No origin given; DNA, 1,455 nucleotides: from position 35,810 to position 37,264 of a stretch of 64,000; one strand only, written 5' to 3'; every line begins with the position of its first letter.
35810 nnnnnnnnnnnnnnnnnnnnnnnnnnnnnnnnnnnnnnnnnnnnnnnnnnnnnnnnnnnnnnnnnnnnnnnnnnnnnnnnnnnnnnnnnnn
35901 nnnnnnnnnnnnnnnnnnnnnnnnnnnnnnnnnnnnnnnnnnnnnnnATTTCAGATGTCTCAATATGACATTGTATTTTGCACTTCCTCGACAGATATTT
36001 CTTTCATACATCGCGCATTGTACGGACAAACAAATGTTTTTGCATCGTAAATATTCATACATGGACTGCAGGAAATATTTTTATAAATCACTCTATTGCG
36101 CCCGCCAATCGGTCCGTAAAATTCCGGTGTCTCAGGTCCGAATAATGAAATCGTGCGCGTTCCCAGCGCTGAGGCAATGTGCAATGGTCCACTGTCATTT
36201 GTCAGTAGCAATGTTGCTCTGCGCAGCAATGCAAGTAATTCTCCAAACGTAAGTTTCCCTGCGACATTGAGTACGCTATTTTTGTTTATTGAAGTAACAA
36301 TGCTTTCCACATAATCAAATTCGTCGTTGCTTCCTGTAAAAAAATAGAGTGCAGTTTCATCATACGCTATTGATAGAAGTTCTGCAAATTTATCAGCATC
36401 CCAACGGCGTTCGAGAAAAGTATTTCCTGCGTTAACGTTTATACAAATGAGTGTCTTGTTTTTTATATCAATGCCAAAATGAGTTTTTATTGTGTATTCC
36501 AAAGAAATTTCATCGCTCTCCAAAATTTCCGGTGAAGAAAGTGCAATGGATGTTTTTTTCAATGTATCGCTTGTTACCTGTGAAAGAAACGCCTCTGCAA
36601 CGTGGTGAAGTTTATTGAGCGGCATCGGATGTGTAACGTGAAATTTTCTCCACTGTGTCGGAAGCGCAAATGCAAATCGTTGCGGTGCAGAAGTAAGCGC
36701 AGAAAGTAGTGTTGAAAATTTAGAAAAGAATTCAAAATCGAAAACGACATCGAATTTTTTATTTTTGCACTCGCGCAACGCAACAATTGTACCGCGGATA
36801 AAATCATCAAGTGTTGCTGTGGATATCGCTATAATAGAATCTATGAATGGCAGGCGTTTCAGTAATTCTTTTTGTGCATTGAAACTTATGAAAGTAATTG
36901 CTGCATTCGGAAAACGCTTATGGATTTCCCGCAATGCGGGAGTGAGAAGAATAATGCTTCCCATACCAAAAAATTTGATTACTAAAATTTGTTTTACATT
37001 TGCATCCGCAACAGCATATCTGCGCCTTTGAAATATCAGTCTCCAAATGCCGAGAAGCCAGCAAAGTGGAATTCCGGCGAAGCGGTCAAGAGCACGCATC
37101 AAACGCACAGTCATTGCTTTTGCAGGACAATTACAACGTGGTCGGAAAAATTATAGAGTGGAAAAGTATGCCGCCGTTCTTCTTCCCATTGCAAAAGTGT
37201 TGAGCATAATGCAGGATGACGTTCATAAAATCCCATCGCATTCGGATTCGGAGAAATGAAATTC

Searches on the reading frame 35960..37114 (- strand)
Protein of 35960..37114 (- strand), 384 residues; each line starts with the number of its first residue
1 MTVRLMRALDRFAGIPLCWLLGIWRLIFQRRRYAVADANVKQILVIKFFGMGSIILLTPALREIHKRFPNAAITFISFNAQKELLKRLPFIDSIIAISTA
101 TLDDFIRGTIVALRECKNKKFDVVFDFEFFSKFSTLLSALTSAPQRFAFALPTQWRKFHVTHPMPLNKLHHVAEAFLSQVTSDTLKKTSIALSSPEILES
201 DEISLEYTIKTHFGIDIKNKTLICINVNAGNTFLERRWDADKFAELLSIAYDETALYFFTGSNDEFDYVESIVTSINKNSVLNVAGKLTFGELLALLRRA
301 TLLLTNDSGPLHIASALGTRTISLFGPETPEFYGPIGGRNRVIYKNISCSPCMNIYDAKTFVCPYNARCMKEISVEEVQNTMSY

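Call 61: search_protein_families(library=pfam, proteins=[window:35960-37114:-], max_evalue=0.001)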
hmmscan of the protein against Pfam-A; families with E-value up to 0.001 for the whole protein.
window:35960-37114:- (384 aa): 2 families
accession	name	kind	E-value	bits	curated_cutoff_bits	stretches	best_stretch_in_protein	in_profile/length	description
PF01075.23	Glyco_transf_9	-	1e-29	104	22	1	117-355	9-239/247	Glycosyltransferase family 9 (heptosyltransferase)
PF13716.11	CRAL_TRIO_2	-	0.00019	22.2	23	1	97-171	14-90/137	Divergent CRAL/TRIO domain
